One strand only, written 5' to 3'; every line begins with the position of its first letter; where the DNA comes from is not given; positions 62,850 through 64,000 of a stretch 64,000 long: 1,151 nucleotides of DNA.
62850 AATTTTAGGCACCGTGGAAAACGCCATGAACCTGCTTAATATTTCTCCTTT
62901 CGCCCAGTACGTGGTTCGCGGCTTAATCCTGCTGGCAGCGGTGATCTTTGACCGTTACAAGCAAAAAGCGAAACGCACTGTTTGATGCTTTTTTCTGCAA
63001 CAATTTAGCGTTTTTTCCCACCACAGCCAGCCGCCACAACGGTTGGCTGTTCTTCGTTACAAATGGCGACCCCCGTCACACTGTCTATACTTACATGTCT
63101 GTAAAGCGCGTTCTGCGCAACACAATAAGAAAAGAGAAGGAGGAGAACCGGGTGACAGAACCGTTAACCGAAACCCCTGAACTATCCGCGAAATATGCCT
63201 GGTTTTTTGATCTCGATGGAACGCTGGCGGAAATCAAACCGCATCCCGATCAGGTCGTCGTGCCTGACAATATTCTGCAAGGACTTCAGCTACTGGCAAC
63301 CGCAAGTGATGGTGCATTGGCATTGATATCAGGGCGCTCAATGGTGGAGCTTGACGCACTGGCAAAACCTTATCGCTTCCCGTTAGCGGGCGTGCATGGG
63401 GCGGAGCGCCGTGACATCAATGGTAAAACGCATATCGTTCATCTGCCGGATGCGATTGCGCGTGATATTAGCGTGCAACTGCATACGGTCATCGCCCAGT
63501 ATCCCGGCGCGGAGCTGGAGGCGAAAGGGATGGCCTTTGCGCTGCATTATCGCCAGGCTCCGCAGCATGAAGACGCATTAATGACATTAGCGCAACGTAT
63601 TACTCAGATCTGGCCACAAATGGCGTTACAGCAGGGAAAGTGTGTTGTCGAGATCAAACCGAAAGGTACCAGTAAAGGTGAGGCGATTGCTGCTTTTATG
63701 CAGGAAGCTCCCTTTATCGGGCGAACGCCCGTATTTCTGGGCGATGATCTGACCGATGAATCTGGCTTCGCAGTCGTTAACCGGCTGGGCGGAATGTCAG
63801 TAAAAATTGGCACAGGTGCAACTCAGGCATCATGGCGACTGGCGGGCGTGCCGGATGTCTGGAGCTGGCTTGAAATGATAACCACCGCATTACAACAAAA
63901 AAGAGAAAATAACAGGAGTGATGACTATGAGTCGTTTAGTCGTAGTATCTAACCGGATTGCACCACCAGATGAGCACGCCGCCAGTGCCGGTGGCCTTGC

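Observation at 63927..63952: otsA start lies inside the otsB 3' end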

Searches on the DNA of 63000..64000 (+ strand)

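Call 5: search_dna_similar(query=window:63000-64000:+, collection=ecoli_genomes, mode=near, max_rows=12)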
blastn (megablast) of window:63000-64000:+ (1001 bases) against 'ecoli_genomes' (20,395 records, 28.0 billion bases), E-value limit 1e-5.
Records with a match: 5417; places in all: 5425; records where one place covers at least 80% of the query: 5415.
Genomes with a match: 5417 of 5426; with a place that covers at least 80% of the query: 5415. Places per genome that has any: lowest 1, median 1, highest 2. On chromosomes: 5423 places; on plasmids: 2.
Best place of each record, by identity: >=99% 469; 95-99% 4948.
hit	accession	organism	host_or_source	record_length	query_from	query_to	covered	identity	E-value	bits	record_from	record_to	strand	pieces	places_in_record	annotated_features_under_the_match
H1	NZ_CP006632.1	Escherichia coli PCN033 strain PCN033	-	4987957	1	1001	100%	100.0%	0e+0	1849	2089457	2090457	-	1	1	otsB: trehalose-phosphatase | otsA: alpha,alpha-trehalose-phosphate synthase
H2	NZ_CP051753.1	Escherichia coli strain SCU-102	Homo sapiens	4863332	1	1001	100%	100.0%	0e+0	1849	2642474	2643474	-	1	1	otsB: trehalose-phosphatase | otsA: alpha,alpha-trehalose-phosphate synthase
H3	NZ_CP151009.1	Escherichia coli strain 19KM1776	Dog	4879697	1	1001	100%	100.0%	0e+0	1849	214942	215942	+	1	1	otsB: trehalose-phosphatase | otsA: alpha,alpha-trehalose-phosphate synthase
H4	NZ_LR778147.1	Escherichia coli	sediment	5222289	1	998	100%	100.0%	0e+0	1844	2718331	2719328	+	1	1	otsB: trehalose-phosphatase | otsA: alpha,alpha-trehalose-phosphate synthase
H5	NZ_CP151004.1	Escherichia coli strain 18KM2445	Dog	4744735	1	998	100%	99.9%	0e+0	1838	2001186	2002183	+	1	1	otsB: trehalose-phosphatase | otsA: alpha,alpha-trehalose-phosphate synthase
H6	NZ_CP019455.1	Escherichia coli strain FHI_NMBU_03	Homo sapiens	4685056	1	1001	100%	99.4%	0e+0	1816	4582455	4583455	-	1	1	otsB: trehalose-phosphatase | otsA: alpha,alpha-trehalose-phosphate synthase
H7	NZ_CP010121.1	Escherichia coli strain C4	cow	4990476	1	1001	100%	99.4%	0e+0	1816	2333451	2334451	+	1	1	otsB: trehalose-phosphatase | otsA: alpha,alpha-trehalose-phosphate synthase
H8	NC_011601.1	Escherichia coli O127:H6 str. E2348/69 strain E2348/69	-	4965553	1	1001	100%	99.4%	0e+0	1816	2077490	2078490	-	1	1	otsB: trehalose-phosphatase | otsA: alpha,alpha-trehalose-phosphate synthase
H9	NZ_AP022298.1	Escherichia coli strain BEC1-S17-ESBL-09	-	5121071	1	1001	100%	99.4%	0e+0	1816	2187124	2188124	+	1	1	otsB: trehalose-phosphatase | otsA: alpha,alpha-trehalose-phosphate synthase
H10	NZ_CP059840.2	Escherichia coli strain E2348/69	Homo sapiens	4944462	1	1001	100%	99.4%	0e+0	1816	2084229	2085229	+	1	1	otsB: trehalose-phosphatase | otsA: alpha,alpha-trehalose-phosphate synthase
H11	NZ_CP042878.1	Escherichia coli strain NMBU_W05E18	surface water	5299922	1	1001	100%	99.4%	0e+0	1816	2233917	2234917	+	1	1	otsB: trehalose-phosphatase | otsA: alpha,alpha-trehalose-phosphate synthase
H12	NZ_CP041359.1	Escherichia coli strain U1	missing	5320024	1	1001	100%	99.4%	0e+0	1816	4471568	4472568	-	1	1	otsB: trehalose-phosphatase | otsA: alpha,alpha-trehalose-phosphate synthase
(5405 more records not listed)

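Call 6: get_annotated_region(hit=H1, flank=2500)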
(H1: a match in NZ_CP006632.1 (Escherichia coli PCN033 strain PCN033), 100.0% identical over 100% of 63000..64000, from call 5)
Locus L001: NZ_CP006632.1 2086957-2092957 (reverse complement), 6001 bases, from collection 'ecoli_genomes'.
description: Escherichia coli PCN033 chromosome, complete genome
organism: Escherichia coli PCN033 strain PCN033 (NCBI taxid 1001989)
replicon: chromosome; assembly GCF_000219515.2
host: -; source: -; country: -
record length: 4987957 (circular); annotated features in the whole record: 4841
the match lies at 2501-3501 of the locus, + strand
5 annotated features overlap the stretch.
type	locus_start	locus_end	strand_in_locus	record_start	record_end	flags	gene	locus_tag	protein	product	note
CDS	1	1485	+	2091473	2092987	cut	araG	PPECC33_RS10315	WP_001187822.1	arabinose ABC transporter ATP-binding protein AraG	-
CDS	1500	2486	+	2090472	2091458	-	araH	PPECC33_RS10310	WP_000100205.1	arabinose ABC transporter permease AraH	-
CDS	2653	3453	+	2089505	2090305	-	otsB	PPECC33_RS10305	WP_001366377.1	trehalose-phosphatase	-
CDS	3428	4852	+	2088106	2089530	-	otsA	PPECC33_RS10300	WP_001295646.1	alpha,alpha-trehalose-phosphate synthase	-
CDS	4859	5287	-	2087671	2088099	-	uspC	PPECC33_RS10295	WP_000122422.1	universal stress protein UspC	-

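Call 22: search_dna_similar(query=window:63890-63970:+, collection=ecoli_genomes, mode=near, max_rows=12, rows=spread)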
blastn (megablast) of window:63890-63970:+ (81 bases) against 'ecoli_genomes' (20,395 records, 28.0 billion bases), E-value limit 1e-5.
Records with a match: 5417; places in all: 5420; records where one place covers at least 80% of the query: 5417.
Genomes with a match: 5417 of 5426; with a place that covers at least 80% of the query: 5417. Places per genome that has any: lowest 1, median 1, highest 2. On chromosomes: 5418 places; on plasmids: 2.
Best place of each record, by identity: >=99% 5335; 95-99% 82.
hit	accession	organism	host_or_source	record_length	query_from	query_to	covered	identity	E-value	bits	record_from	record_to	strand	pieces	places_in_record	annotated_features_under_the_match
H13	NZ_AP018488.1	Escherichia coli O157:H7 strain PV15-279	Homo sapiens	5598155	1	81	100%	100.0%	6e-34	150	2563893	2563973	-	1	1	otsB: trehalose-phosphatase | otsA: alpha,alpha-trehalose-phosphate synthase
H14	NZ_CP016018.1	Escherichia coli strain ER1821R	missing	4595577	1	81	100%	100.0%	6e-34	150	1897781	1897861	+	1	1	otsB: trehalose-phosphatase | otsA: alpha,alpha-trehalose-phosphate synthase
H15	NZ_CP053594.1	Escherichia coli strain T7Express_Crystal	not applicable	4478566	1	81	100%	100.0%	6e-34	150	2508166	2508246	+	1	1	otsB: trehalose-phosphatase | otsA: alpha,alpha-trehalose-phosphate synthase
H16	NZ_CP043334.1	Escherichia coli strain WCHEC115106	Homo sapiens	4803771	1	81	100%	100.0%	6e-34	150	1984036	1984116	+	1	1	otsB: trehalose-phosphatase | otsA: alpha,alpha-trehalose-phosphate synthase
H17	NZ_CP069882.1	Escherichia coli strain FDAARGOS_1289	Homo sapiens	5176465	1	81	100%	100.0%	6e-34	150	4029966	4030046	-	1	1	otsB: trehalose-phosphatase | otsA: alpha,alpha-trehalose-phosphate synthase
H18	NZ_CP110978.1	Escherichia coli strain XYEH3934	Homo sapiens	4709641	1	81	100%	100.0%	6e-34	150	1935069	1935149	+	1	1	otsB: trehalose-phosphatase | otsA: alpha,alpha-trehalose-phosphate synthase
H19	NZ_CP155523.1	Escherichia coli strain WWCOL-315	wastewater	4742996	1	81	100%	100.0%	6e-34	150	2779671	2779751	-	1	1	otsB: trehalose-phosphatase | otsA: alpha,alpha-trehalose-phosphate synthase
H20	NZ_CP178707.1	Escherichia coli strain VTB97584v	Chicken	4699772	1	81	100%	100.0%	6e-34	150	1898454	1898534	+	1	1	otsB: trehalose-phosphatase | otsA: alpha,alpha-trehalose-phosphate synthase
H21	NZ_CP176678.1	Escherichia coli O121 strain GTVSS-020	all-purpose wheat flour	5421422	1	81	100%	100.0%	6e-34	150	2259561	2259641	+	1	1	otsB: trehalose-phosphatase | otsA: alpha,alpha-trehalose-phosphate synthase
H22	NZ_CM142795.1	Escherichia coli strain GPEC1042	chicken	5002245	1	81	100%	100.0%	6e-34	150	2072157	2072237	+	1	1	otsB: trehalose-phosphatase | otsA: alpha,alpha-trehalose-phosphate synthase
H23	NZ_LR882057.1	Escherichia coli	Gallus gallus domesticus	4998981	1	81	100%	100.0%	6e-34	150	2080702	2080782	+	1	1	otsB: trehalose-phosphatase | otsA: alpha,alpha-trehalose-phosphate synthase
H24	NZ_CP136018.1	Escherichia coli strain GDSC2239PM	vegetable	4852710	1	81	100%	98.8%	1e-31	143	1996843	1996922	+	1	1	otsB: trehalose-phosphatase | otsA: alpha,alpha-trehalose-phosphate synthase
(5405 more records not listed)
